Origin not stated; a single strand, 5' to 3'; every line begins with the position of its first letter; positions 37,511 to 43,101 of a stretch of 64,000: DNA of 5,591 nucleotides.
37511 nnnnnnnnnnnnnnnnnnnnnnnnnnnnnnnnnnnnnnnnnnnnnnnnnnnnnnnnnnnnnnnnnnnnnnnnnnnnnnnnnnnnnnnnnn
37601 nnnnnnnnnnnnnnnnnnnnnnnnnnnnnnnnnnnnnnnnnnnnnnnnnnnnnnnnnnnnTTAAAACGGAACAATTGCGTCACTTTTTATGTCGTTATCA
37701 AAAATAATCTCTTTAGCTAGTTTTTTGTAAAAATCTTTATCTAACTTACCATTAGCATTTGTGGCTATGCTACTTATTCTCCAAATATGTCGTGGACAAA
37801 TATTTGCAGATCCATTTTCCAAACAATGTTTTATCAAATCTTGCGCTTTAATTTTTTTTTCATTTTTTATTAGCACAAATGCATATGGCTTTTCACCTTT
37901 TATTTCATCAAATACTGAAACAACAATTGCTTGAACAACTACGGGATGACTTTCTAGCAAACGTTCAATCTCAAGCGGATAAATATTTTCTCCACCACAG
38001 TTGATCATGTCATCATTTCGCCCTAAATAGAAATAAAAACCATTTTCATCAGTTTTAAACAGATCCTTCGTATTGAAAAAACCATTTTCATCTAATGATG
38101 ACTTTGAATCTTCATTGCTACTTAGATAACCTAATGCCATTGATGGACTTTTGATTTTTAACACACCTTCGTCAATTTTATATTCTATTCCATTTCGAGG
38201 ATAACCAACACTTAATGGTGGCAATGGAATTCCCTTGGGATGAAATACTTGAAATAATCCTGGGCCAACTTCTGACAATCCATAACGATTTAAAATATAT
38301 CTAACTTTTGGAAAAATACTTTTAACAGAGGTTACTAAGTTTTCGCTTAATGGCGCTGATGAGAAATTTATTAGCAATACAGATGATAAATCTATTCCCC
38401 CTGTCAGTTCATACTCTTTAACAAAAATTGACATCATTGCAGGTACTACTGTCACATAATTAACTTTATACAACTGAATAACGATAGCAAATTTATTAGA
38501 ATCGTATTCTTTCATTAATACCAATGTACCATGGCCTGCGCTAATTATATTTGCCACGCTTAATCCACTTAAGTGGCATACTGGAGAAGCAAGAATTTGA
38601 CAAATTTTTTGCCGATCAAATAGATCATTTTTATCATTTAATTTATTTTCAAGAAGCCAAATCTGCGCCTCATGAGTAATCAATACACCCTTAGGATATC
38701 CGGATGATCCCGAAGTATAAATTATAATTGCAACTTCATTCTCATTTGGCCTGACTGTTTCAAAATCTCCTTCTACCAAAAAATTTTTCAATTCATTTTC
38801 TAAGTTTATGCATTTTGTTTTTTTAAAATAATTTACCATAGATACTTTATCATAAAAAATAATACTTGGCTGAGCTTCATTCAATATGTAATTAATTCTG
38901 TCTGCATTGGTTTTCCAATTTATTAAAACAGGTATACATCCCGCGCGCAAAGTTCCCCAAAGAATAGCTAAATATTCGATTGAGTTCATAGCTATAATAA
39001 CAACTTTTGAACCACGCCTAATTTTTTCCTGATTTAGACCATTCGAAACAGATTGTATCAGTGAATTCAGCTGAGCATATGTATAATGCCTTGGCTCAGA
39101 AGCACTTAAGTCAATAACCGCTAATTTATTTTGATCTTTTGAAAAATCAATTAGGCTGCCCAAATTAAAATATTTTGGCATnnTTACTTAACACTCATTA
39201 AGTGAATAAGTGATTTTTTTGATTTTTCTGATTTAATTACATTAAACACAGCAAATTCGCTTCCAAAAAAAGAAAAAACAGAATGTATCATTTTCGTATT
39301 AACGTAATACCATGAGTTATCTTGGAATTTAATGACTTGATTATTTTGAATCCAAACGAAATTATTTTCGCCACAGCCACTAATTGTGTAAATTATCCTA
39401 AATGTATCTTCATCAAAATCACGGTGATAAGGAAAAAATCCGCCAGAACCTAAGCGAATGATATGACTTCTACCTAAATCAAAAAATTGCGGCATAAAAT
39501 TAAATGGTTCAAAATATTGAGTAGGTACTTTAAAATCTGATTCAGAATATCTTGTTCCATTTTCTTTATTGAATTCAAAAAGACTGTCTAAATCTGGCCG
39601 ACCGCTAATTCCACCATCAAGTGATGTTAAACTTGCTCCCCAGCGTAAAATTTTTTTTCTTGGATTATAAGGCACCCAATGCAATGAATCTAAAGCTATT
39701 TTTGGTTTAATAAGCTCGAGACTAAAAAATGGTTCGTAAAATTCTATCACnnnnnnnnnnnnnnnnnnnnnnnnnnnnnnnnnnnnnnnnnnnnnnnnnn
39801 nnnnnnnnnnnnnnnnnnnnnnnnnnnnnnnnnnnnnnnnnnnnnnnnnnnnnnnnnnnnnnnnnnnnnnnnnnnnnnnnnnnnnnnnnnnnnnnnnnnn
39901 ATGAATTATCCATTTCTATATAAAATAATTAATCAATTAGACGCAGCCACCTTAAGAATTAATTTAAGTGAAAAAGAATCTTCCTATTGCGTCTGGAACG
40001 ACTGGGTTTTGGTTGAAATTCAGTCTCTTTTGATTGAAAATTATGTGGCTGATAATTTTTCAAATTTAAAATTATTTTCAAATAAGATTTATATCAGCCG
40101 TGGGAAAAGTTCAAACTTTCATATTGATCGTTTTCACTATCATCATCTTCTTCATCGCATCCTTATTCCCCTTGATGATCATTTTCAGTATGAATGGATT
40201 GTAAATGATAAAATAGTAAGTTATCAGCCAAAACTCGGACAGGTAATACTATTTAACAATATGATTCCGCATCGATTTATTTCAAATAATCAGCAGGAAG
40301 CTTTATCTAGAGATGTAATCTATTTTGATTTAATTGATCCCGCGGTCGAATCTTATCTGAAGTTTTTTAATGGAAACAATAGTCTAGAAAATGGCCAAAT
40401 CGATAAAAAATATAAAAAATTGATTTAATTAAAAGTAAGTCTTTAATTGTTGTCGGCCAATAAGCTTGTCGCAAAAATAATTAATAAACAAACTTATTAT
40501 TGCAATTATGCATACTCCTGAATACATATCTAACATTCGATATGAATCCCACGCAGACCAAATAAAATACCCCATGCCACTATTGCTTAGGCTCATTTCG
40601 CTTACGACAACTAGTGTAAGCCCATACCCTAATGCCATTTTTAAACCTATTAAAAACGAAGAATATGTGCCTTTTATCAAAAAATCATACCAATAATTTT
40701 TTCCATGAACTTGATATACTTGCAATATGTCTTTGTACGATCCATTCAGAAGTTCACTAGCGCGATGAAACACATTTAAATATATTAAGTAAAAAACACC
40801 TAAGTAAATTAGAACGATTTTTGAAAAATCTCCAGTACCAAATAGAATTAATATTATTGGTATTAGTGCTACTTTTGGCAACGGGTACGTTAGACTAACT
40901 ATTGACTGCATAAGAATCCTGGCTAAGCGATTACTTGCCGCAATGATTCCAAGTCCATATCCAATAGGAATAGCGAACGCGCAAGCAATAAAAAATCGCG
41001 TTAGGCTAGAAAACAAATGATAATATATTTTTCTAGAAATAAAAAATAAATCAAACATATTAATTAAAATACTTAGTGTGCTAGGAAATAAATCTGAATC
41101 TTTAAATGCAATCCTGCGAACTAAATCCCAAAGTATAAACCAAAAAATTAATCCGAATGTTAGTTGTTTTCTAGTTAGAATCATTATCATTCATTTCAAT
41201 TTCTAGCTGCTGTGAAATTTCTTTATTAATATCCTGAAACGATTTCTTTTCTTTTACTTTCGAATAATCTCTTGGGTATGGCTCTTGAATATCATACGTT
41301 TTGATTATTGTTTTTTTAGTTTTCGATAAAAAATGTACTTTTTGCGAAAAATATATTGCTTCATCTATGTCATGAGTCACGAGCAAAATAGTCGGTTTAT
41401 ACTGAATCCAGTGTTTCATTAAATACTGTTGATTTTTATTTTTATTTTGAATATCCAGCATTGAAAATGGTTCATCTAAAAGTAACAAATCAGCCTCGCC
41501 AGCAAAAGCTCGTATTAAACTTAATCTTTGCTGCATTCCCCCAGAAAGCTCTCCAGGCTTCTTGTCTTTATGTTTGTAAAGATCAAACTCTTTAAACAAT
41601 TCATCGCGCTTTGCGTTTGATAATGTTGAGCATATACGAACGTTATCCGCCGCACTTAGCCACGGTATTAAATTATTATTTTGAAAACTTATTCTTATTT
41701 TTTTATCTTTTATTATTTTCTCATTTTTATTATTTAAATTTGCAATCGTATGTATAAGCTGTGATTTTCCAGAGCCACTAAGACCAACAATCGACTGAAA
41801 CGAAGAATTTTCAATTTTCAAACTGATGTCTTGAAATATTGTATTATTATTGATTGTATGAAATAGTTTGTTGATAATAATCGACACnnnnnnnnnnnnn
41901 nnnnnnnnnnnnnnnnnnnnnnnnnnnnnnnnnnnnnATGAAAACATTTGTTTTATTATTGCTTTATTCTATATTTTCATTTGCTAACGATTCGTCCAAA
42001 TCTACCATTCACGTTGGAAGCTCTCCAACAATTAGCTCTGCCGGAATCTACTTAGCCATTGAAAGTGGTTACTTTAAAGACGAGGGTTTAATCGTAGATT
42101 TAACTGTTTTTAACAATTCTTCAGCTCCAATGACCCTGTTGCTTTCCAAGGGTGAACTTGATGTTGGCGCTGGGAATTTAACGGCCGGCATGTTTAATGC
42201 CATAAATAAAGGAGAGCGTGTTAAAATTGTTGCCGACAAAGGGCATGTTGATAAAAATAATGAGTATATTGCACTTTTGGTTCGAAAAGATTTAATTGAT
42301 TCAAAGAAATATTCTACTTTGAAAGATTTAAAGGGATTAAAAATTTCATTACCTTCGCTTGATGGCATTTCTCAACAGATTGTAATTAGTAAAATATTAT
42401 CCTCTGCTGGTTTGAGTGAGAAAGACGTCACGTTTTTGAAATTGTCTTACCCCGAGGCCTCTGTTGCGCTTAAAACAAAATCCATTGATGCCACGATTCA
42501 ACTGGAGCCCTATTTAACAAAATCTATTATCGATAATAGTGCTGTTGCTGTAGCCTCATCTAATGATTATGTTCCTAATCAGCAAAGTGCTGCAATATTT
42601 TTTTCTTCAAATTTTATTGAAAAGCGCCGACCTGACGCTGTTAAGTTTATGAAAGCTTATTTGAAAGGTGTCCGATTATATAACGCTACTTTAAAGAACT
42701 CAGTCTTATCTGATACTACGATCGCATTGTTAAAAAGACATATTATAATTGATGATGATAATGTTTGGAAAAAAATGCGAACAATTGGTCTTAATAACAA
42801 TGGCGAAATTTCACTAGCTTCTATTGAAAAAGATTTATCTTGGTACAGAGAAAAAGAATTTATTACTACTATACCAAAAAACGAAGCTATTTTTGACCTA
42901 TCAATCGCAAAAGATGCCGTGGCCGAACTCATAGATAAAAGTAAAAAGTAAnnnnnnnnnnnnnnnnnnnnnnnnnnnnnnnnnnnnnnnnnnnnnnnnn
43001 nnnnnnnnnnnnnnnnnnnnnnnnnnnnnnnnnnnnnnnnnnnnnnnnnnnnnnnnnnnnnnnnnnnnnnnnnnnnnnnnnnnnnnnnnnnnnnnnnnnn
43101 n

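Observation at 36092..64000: A ~28-kb block of tailoring enzymes with no visible scaffold: candidate undescribed modification system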

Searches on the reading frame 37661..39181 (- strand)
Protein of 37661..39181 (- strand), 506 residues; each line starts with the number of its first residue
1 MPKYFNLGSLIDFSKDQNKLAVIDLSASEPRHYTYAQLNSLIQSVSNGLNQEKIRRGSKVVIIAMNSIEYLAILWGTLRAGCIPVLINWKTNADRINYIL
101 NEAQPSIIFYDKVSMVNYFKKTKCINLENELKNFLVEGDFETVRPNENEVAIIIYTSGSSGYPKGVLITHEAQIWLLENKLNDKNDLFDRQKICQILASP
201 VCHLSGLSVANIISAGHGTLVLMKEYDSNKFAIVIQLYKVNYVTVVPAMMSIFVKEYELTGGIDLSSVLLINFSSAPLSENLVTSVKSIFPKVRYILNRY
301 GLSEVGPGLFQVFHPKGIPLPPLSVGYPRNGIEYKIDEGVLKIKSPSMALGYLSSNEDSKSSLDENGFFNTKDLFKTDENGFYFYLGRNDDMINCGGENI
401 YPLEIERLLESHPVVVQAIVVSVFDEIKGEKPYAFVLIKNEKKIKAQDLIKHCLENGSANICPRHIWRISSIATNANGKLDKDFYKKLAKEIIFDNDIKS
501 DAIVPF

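Call 4: search_protein_families(library=pfam, max_evalue=0.01, proteins=[window:37661-39181:-])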
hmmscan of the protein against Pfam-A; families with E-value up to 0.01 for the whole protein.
window:37661-39181:- (506 aa): 2 families
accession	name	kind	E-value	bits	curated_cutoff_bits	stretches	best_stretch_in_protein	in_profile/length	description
PF00501.34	AMP-binding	-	3.8e-52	177.8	29.9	1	16-353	8-384/384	AMP-binding enzyme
PF13193.12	AMP-binding_C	-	9e-12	46.2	24.5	1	404-479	1-76/76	AMP-binding enzyme C-terminal domain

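Call 19: search_protein_families(library=ncbifam, max_evalue=0.05, proteins=[window:37661-39181:-])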
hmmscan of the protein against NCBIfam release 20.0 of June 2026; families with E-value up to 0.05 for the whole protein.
window:37661-39181:- (506 aa): 107 families (the best 25 are shown)
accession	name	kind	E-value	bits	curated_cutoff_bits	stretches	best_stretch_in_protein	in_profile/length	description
NF004837.0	PRK06187.1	subfamily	2.5e-72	243.8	476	1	28-487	29-520/531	long-chain-fatty-acid--CoA ligase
NF052269.1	Staph_lig_FadD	equivalog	1.6e-64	218.1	650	1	16-491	13-495/499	long-chain-fatty-acid--CoA ligase FadD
NF002966.0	PRK03640.1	equivalog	6.7e-57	193.1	556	1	29-490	24-481/483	o-succinylbenzoate--CoA ligase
NF005307.0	PRK06839.1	equivalog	4.6e-54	183.9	748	1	28-488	23-492/496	o-succinylbenzoate--CoA ligase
TIGR01923.1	menE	equivalog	1.3e-53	182.4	330.15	1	34-482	1-439/442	o-succinylbenzoate--CoA ligase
NF052580.1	Str24CoAsynCasG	equivalog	1.3e-53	182.2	750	1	25-480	58-541/548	steroid-24-oyl-CoA synthetase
NF005702.0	PRK07514.1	subfamily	2.8e-52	177.7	558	1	21-490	18-501/506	malonyl-CoA synthase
NF006572.0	PRK09088.1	equivalog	1.2e-49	169.4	696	1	17-487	15-485/491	acyl-CoA synthetase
NF005801.1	PRK07656.1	equivalog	1.3e-48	165.9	657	1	28-483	22-497/500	FadD3 family acyl-CoA ligase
NF006182.0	PRK08316.1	subfamily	6.5e-48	163.5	663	1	17-482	25-510/523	fatty acyl-CoA synthetase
NF005863.0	PRK07798.1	subfamily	2.1e-46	158.6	543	1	27-491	24-533/540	acyl-CoA synthetase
NF005797.0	PRK07638.1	equivalog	1.9e-45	155.3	518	1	28-491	22-481/487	acyl-CoA synthetase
NF006181.0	PRK08314.1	subfamily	2.6e-45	154.7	705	2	143-480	199-545/563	long-chain-fatty-acid--CoA ligase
NF005676.0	PRK07470.1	equivalog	5.8e-45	153.9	774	1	29-490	42-531/544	acyl-CoA synthetase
NF009233.0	PRK12583.1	subfamily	8.4e-45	153.2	832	2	148-487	201-548/558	fatty acid CoA ligase family protein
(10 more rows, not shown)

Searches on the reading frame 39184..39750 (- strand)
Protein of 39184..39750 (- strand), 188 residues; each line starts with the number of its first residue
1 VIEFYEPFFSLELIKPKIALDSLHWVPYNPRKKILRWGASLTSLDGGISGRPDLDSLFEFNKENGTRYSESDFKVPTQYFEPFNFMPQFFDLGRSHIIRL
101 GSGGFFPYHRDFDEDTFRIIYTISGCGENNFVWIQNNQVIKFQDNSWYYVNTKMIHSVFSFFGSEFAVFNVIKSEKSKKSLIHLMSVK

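Call 4: search_protein_families(library=pfam, max_evalue=0.01, proteins=[window:39184-39750:-])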
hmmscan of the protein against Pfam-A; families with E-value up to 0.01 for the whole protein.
window:39184-39750:- (188 aa): 0 families

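Call 18: search_protein_families(library=ncbifam, max_evalue=0.05, proteins=[window:39184-39750:-])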
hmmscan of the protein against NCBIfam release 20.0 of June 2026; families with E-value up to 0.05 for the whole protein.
window:39184-39750:- (188 aa): 1 family
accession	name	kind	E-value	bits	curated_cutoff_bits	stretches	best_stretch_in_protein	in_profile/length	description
NF007403.0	PRK09935.1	equivalog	0.022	14.4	271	1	136-186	101-149/210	fimbria biosynthesis transcriptional regulator FimZ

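Call 21: search_protein_families(library=phrogs, max_evalue=0.001, proteins=[window:39184-39750:-])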
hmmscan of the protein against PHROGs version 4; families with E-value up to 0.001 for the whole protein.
window:39184-39750:- (188 aa): 0 families

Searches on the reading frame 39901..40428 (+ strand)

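Call 4: search_protein_families(library=pfam, max_evalue=0.01, proteins=[window:39901-40428:+])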
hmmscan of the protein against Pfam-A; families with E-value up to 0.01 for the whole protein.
window:39901-40428:+ (175 aa): 1 family
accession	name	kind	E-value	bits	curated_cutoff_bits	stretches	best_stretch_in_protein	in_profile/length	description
PF13759.12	2OG-FeII_Oxy_5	-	0.0044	17.8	27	1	63-133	27-93/101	Putative 2OG-Fe(II) oxygenase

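Call 21: search_protein_families(library=phrogs, max_evalue=0.001, proteins=[window:39901-40428:+])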
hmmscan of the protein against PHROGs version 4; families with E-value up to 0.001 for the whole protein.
window:39901-40428:+ (175 aa): 0 families

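Call 94: search_protein_families(library=ncbifam, max_evalue=0.001, proteins=[window:39901-40428:+])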
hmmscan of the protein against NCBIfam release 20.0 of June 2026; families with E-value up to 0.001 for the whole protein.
window:39901-40428:+ (175 aa): 0 families

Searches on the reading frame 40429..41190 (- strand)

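Call 4: search_protein_families(library=pfam, max_evalue=0.01, proteins=[window:40429-41190:-])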
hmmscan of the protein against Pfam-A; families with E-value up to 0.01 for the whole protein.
window:40429-41190:- (253 aa): 1 family
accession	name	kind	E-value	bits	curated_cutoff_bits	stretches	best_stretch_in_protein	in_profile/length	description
PF00528.27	BPD_transp_1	-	1.1e-10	41.9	26.4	1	77-241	1-172/184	Binding-protein-dependent transport system inner membrane component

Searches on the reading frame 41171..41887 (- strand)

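Call 4: search_protein_families(library=pfam, max_evalue=0.01, proteins=[window:41171-41887:-])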
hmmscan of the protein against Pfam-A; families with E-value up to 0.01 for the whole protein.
window:41171-41887:- (238 aa): 4 families
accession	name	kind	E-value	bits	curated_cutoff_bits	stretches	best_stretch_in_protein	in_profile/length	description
PF00005.33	ABC_tran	-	2.4e-22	80.4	25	1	19-141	2-136/137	ABC transporter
PF02463.25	SMC_N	-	0.0028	17.5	40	0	27-64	23-61/220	RecF/RecN/SMC N terminal domain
PF13191.12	AAA_16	-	0.0056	17.6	32.6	1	32-107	28-100/167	AAA ATPase domain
PF13401.12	AAA_22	-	0.009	16.8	27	0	29-139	6-92/130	AAA domain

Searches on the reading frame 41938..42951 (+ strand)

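Call 4: search_protein_families(library=pfam, max_evalue=0.01, proteins=[window:41938-42951:+])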
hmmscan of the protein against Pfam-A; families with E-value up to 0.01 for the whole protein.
window:41938-42951:+ (337 aa): 5 families
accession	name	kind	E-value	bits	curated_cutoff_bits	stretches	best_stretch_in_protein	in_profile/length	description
PF09084.16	NMT1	-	3.5e-21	76.6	20.5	1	34-246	4-207/216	NMT1/THI5 like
PF13379.11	NMT1_2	-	5.1e-17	63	24.7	1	20-249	4-239/252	NMT1-like family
PF04069.17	OpuAC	-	4e-05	23.8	21.2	1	23-226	2-212/257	Substrate binding domain of ABC-type glycine betaine transport system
PF16868.10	NMT1_3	-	0.00031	20.9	27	1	108-190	90-168/289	NMT1-like family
PF14503.11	YhfZ_C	-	0.0093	15.8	35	0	152-204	127-180/236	YhfZ C-terminal domain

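Call 94: search_protein_families(library=ncbifam, max_evalue=0.001, proteins=[window:41938-42951:+])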
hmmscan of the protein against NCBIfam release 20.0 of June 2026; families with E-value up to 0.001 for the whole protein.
window:41938-42951:+ (337 aa): 5 families
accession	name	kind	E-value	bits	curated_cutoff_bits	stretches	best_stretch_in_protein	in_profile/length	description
TIGR01728.1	SsuA_fam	subfamily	1.2e-26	93.7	163.5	1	24-253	1-221/290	aliphatic sulfonate ABC transporter substrate-binding protein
NF040735.1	SBP_SaoX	equivalog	3.4e-08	33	300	1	39-329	20-297/330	ABC transporter substrate-binding subunit SaoX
TIGR02122.1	TRAP_TAXI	subfamily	3.6e-08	32.6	84.35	1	108-189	120-197/320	TAXI family TRAP transporter solute-binding subunit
NF008588.0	PRK11553.1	subfamily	9.3e-06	24.8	299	1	124-230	120-222/319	aliphatic sulfonate ABC transporter substrate-binding protein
TIGR03427.1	ABC_peri_uca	equivalog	8.3e-05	21.9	333.9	1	123-208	96-179/328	putative urea ABC transporter substrate-binding protein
